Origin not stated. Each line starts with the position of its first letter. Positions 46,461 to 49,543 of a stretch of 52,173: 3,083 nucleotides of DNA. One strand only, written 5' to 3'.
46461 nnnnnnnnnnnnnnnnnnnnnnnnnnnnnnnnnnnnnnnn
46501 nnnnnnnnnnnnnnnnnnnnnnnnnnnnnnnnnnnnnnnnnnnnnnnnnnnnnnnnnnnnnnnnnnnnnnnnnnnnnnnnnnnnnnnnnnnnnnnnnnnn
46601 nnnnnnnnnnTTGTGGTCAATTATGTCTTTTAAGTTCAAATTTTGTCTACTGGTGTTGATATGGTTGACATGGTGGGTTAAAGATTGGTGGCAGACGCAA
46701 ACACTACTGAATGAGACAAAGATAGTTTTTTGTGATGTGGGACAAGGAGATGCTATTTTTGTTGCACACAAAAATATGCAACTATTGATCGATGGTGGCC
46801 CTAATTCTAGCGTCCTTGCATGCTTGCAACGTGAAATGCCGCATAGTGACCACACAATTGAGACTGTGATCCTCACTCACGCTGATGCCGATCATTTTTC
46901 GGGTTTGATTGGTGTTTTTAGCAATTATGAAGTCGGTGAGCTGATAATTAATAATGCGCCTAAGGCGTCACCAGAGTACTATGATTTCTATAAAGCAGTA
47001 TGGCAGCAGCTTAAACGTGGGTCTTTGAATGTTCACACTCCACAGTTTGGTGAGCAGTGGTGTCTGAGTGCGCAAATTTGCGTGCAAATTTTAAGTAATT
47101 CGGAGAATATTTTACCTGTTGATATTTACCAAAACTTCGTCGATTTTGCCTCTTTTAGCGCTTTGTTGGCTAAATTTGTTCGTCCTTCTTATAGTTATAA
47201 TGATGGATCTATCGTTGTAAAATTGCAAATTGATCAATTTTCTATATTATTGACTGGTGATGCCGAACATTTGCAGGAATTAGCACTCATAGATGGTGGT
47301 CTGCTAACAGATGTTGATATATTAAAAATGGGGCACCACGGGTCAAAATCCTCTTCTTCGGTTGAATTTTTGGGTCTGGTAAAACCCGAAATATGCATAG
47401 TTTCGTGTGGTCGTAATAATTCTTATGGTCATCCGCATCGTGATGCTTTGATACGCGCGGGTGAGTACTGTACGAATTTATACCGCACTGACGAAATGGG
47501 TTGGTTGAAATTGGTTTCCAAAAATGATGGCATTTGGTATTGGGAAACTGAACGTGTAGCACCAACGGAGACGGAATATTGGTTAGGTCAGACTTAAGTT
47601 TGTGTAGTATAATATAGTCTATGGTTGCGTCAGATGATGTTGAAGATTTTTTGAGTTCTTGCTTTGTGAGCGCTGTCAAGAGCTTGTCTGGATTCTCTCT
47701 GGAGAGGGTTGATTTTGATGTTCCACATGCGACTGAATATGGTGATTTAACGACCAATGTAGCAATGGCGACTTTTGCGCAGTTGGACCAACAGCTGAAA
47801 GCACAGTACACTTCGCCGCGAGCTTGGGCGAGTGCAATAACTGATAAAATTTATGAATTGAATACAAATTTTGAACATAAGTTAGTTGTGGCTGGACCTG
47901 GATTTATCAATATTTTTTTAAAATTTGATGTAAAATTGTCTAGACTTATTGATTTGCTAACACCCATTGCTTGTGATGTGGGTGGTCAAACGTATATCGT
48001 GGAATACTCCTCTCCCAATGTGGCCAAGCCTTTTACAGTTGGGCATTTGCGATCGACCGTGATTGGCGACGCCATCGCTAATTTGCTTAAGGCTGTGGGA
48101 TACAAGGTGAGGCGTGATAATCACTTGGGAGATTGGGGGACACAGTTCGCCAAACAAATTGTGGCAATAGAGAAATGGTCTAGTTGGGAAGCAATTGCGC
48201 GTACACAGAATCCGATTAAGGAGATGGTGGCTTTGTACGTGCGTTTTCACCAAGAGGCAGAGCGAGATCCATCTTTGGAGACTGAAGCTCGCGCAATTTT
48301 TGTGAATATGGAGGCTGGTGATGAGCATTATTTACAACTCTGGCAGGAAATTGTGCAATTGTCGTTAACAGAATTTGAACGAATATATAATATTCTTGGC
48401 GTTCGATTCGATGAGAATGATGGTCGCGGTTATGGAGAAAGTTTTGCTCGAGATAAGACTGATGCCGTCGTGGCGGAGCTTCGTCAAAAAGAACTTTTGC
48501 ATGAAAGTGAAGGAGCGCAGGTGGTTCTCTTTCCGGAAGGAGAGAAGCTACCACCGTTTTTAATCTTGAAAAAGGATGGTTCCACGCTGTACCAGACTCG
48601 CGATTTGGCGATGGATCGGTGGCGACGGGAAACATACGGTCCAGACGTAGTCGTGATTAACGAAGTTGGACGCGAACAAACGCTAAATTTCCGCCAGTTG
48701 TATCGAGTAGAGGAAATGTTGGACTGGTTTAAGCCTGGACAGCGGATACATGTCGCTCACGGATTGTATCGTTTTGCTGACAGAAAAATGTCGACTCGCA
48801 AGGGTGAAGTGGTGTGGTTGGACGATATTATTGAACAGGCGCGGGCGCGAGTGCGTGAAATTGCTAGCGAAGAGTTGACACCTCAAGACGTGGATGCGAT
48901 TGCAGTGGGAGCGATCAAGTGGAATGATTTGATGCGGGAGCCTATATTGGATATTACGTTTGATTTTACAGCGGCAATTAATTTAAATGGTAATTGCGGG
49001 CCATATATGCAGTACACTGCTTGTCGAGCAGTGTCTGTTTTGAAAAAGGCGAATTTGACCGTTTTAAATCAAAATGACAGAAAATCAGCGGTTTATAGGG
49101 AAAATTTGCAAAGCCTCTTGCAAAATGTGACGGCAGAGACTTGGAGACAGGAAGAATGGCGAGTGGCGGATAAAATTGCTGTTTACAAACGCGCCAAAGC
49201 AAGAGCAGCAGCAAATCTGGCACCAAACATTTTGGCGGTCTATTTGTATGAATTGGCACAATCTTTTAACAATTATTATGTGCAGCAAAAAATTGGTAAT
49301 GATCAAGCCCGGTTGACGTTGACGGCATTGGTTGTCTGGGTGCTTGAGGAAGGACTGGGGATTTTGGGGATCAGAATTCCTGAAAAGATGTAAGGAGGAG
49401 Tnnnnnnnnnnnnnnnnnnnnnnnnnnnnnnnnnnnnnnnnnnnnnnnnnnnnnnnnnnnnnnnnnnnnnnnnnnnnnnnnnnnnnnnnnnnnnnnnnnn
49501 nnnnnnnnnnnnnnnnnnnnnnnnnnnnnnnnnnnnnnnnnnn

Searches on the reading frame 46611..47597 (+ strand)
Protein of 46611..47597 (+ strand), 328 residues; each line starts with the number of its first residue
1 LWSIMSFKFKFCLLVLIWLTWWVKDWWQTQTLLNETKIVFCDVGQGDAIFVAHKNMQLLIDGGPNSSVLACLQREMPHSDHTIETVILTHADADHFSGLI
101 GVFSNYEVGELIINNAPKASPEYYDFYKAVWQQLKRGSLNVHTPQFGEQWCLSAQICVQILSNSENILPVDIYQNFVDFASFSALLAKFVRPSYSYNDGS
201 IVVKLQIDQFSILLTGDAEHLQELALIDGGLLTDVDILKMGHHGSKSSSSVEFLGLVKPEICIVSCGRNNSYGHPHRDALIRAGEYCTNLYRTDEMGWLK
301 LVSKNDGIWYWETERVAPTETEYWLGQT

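Call 89: search_protein_families(library=pfam, proteins=[window:46611-47597:+], max_evalue=0.0001)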
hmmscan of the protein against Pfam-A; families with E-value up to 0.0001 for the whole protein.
window:46611-47597:+ (328 aa): 1 family
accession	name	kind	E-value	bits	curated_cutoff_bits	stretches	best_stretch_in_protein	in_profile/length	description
PF00753.33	Lactamase_B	-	1.3e-10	42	22.7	1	42-267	2-195/196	Metallo-beta-lactamase superfamily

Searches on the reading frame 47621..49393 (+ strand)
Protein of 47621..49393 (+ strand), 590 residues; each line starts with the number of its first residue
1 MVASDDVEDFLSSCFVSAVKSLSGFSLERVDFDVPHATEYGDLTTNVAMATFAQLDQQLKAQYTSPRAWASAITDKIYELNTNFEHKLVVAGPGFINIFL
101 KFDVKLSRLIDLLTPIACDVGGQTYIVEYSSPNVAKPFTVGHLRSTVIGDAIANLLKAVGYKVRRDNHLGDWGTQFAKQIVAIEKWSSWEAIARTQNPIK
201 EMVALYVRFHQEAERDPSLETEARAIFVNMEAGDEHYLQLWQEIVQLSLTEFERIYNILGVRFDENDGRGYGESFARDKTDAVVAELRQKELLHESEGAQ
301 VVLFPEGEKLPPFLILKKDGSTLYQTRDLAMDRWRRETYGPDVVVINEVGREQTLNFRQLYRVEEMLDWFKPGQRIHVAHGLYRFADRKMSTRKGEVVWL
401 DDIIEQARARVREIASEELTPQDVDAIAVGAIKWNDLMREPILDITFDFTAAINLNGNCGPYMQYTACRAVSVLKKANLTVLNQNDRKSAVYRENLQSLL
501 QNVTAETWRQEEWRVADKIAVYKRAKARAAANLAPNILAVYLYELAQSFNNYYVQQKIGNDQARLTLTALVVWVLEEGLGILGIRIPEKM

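Call 89: search_protein_families(library=pfam, proteins=[window:47621-49393:+], max_evalue=0.0001)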
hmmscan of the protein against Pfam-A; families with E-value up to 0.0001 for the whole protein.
window:47621-49393:+ (590 aa): 3 families
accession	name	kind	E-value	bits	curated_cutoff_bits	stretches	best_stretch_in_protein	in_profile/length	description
PF00750.26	tRNA-synt_1d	-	6.9e-72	242.8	23.3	1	123-449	20-349/349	tRNA synthetases class I (R), catalytic domain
PF05746.21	DALR_1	-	8.9e-20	71.4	22.3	1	463-590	1-117/117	DALR anticodon binding domain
PF03485.21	Arg_tRNA_synt_N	-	2.6e-09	38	21.5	1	13-100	5-85/85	Arginyl tRNA synthetase N terminal domain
